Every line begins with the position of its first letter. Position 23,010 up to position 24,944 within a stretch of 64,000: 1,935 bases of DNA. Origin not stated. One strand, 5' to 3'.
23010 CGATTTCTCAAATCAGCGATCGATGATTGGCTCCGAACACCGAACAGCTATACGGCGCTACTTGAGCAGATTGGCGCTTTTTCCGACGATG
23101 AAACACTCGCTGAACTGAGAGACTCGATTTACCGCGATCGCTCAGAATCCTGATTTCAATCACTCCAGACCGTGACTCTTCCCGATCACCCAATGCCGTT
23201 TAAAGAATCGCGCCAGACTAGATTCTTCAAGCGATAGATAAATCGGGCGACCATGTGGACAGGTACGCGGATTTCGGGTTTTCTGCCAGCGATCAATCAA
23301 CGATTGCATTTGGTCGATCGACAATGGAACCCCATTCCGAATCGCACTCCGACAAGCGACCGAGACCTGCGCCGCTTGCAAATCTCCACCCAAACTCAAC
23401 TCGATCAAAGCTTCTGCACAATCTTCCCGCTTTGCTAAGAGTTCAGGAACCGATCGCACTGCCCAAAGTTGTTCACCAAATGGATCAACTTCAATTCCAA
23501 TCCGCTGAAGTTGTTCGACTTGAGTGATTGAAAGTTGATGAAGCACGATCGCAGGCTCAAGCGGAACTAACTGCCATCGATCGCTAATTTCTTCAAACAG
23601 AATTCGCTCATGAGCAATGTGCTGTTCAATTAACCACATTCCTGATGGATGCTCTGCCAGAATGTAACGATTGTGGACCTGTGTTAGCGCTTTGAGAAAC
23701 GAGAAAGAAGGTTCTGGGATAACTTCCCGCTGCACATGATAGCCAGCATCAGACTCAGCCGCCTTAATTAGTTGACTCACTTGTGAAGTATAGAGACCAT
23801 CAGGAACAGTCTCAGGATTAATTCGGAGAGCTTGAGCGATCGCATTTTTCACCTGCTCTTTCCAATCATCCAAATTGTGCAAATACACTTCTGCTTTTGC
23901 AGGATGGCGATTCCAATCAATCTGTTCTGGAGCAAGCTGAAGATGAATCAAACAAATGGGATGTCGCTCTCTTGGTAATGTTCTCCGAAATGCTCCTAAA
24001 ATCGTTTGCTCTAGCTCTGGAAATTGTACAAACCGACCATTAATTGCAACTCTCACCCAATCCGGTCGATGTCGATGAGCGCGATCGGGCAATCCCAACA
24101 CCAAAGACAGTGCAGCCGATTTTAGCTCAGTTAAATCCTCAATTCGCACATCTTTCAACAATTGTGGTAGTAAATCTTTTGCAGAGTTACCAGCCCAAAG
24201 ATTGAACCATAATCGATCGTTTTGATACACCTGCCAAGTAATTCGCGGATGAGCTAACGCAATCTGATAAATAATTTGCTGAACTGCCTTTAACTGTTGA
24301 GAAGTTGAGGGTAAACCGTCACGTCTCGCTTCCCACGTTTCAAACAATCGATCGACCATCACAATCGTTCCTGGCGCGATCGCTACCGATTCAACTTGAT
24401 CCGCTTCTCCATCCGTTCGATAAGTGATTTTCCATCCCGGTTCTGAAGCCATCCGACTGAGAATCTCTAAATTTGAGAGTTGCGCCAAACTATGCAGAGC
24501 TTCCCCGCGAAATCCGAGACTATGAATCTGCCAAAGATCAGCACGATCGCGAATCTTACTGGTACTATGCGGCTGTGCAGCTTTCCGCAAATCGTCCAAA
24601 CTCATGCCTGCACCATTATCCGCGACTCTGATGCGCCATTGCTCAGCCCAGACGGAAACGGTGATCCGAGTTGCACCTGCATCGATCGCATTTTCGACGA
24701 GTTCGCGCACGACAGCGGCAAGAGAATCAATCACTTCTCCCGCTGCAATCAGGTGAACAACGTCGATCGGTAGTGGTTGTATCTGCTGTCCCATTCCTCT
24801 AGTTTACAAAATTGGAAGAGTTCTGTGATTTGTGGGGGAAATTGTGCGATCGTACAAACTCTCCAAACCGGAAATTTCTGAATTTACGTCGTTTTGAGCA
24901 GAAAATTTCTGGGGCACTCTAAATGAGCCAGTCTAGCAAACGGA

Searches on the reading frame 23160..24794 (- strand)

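Call 65: search_protein_families(library=pfam, proteins=[window:23160-24794:-], max_evalue=0.00001)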
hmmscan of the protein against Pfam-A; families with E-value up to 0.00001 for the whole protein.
window:23160-24794:- (544 aa): 4 families
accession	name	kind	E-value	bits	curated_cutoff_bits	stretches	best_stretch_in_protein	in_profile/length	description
PF01119.25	DNA_mis_repair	-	9.2e-25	87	26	1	225-323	21-118/119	DNA mismatch repair protein, C-terminal domain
PF08676.16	MutL_C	-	1.3e-17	64.3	25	1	370-489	1-140/142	MutL C terminal dimerisation domain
PF13589.12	HATPase_c_3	-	8.9e-13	48.9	25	1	25-128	3-106/137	Histidine kinase-, DNA gyrase B-, and HSP90-like ATPase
PF02518.31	HATPase_c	-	4.4e-10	40.4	26.4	1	22-78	3-63/111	Histidine kinase-, DNA gyrase B-, and HSP90-like ATPase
